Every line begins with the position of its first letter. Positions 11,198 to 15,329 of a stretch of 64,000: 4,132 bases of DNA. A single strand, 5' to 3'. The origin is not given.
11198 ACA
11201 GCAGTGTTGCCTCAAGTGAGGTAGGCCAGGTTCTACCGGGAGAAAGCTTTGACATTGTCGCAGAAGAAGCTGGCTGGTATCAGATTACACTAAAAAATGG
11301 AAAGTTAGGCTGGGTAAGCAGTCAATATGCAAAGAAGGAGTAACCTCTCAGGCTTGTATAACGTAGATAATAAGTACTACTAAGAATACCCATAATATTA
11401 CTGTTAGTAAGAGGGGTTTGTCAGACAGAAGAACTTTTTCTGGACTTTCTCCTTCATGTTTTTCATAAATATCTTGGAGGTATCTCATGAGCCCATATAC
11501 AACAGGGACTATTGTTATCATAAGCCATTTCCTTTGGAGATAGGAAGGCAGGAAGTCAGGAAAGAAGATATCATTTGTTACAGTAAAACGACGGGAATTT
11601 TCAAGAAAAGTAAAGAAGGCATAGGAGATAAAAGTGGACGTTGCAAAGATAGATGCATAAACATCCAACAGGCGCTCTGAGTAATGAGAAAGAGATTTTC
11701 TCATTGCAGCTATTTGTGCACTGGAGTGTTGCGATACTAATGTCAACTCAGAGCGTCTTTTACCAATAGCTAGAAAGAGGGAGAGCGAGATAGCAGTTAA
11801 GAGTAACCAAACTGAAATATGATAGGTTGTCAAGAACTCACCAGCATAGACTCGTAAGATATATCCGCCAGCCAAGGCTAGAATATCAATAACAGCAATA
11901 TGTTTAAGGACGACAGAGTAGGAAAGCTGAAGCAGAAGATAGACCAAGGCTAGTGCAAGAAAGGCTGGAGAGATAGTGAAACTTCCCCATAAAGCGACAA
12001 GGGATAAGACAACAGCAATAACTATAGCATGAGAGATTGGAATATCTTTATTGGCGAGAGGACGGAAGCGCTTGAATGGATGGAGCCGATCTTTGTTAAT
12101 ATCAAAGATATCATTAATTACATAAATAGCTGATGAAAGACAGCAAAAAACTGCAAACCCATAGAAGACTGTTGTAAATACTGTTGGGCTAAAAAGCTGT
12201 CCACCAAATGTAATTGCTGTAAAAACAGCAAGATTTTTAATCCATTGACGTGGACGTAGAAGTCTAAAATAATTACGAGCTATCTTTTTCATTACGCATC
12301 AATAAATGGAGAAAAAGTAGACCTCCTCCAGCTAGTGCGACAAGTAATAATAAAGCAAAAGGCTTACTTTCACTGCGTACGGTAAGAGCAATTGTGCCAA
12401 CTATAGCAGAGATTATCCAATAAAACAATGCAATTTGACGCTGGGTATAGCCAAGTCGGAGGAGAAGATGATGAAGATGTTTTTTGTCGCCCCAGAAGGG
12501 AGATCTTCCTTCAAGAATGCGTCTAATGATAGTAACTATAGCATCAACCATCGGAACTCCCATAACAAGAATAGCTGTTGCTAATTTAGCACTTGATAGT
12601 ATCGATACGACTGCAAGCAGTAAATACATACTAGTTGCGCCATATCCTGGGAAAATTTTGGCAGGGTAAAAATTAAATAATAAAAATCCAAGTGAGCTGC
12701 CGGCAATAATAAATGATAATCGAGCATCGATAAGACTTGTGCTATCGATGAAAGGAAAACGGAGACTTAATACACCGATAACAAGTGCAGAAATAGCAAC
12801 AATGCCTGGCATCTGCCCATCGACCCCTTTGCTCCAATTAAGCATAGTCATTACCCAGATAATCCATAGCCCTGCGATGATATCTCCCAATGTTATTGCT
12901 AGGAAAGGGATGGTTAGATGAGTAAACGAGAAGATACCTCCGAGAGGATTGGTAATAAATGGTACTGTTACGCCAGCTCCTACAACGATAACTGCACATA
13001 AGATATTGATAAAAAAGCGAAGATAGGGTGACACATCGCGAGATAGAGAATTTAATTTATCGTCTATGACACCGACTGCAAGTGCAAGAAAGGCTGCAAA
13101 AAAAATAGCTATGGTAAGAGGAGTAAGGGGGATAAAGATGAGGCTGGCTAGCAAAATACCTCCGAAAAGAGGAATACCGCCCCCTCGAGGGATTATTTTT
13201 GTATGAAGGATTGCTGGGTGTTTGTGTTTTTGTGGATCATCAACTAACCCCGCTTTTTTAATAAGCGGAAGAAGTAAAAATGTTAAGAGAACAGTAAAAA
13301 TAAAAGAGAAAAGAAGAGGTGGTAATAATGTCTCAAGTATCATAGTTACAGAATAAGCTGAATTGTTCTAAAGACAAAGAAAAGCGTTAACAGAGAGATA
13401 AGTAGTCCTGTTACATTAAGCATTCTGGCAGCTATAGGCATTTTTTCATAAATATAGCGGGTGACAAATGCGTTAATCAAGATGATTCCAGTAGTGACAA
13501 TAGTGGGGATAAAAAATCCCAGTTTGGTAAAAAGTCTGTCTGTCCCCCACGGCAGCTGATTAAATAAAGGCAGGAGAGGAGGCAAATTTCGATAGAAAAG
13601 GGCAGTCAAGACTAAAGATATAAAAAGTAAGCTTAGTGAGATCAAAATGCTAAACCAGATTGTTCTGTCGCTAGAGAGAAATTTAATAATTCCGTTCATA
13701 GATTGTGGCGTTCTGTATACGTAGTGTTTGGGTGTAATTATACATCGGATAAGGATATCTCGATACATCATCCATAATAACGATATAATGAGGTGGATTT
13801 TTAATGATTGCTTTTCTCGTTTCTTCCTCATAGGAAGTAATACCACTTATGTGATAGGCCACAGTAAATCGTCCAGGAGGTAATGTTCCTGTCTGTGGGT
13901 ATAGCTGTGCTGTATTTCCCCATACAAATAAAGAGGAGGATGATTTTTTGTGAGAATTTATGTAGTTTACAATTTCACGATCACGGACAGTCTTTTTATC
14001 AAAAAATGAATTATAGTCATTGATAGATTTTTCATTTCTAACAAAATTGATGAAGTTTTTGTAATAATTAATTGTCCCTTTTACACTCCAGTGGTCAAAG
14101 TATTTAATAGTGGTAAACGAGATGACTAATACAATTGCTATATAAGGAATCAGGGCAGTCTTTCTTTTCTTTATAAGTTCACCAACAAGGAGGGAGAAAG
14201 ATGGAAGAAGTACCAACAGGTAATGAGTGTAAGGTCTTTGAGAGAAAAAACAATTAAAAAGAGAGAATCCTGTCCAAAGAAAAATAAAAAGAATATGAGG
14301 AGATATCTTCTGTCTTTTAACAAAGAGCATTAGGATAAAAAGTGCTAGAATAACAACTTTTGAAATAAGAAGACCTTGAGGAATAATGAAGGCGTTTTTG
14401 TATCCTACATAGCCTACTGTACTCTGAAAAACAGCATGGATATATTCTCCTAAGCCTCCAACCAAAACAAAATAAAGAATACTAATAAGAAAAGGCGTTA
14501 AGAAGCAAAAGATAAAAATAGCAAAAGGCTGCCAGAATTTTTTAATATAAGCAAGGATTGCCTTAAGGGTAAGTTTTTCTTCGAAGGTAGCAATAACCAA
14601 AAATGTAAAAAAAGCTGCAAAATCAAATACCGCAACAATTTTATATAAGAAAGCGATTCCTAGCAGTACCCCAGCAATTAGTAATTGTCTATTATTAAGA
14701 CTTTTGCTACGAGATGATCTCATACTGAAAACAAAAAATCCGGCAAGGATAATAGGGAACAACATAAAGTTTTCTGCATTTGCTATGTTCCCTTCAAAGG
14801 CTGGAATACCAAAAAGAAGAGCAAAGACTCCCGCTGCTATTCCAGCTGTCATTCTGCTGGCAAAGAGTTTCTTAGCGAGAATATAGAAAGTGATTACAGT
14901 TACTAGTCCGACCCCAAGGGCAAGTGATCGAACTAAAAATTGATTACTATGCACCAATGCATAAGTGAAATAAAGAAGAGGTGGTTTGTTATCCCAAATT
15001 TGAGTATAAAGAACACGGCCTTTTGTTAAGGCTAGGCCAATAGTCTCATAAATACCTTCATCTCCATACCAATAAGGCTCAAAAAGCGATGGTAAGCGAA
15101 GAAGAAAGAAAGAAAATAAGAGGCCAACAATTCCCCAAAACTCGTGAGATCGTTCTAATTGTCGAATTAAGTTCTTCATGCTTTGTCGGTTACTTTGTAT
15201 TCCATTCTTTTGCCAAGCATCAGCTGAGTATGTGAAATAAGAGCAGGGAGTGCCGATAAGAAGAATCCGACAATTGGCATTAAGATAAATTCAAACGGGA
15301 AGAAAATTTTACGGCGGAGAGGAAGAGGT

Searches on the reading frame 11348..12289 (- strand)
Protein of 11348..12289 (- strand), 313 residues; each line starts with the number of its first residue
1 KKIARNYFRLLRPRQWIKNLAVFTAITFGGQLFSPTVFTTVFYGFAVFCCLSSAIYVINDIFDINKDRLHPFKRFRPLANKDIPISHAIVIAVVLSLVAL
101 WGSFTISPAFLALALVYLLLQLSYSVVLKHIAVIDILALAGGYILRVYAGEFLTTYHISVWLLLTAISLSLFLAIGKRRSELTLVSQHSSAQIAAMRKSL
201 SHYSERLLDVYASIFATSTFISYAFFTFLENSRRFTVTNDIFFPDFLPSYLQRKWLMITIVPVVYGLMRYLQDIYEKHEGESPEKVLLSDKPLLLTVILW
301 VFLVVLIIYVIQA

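Call 104: search_protein_families(library=pfam, proteins=[window:11348-12289:-], max_evalue=0.0001)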
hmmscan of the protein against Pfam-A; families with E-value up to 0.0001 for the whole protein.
window:11348-12289:- (313 aa): 1 family
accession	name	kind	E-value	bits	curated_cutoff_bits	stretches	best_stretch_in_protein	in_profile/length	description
PF01040.23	UbiA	-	1.3e-19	70.9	34.2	1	30-175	14-157/250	UbiA prenyltransferase family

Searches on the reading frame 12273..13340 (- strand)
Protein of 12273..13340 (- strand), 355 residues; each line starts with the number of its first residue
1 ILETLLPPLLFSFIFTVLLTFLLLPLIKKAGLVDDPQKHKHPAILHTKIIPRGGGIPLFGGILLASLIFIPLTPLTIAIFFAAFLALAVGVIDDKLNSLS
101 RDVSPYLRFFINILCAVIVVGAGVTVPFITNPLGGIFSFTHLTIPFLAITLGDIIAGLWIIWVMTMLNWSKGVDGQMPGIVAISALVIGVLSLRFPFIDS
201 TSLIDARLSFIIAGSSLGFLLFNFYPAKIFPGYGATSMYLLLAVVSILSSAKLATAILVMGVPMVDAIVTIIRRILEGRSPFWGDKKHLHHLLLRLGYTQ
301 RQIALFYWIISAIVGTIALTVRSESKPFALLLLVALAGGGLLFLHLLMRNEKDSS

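Call 104: search_protein_families(library=pfam, proteins=[window:12273-13340:-], max_evalue=0.0001)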
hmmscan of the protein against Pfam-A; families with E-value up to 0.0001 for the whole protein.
window:12273-13340:- (355 aa): 1 family
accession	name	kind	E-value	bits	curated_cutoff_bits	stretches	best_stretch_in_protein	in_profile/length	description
PF00953.26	Glycos_transf_4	-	3.1e-19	69.9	27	1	77-249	2-159/160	Glycosyl transferase family 4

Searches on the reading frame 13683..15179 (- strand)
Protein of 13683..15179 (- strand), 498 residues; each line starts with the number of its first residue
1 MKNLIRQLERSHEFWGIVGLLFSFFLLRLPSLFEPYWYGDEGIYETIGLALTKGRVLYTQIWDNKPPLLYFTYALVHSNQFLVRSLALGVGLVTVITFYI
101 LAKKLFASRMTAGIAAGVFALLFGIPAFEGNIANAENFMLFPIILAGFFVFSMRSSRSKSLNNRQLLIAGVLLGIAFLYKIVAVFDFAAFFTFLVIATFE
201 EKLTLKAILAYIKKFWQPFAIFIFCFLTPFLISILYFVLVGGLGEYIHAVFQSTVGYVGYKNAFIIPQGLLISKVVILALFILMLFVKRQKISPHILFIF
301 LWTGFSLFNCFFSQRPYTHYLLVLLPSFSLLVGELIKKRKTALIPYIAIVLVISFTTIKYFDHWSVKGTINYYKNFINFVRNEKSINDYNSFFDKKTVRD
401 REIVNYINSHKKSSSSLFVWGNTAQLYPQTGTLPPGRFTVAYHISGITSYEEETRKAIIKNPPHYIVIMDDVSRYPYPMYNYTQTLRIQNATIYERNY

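Call 8: search_protein_families(library=pfam, proteins=[window:13683-15179:-], max_evalue=0.001)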
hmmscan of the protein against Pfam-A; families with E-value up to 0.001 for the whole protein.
window:13683-15179:- (498 aa): 2 families
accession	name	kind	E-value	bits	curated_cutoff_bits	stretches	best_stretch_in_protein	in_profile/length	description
PF13231.12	PMT_2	-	1.3e-06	29.1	26.1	1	70-212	11-145/160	Dolichyl-phosphate-mannose-protein mannosyltransferase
PF02366.24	PMT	-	2e-05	24.7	22.7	1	77-237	79-237/245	Dolichyl-phosphate-mannose-protein mannosyltransferase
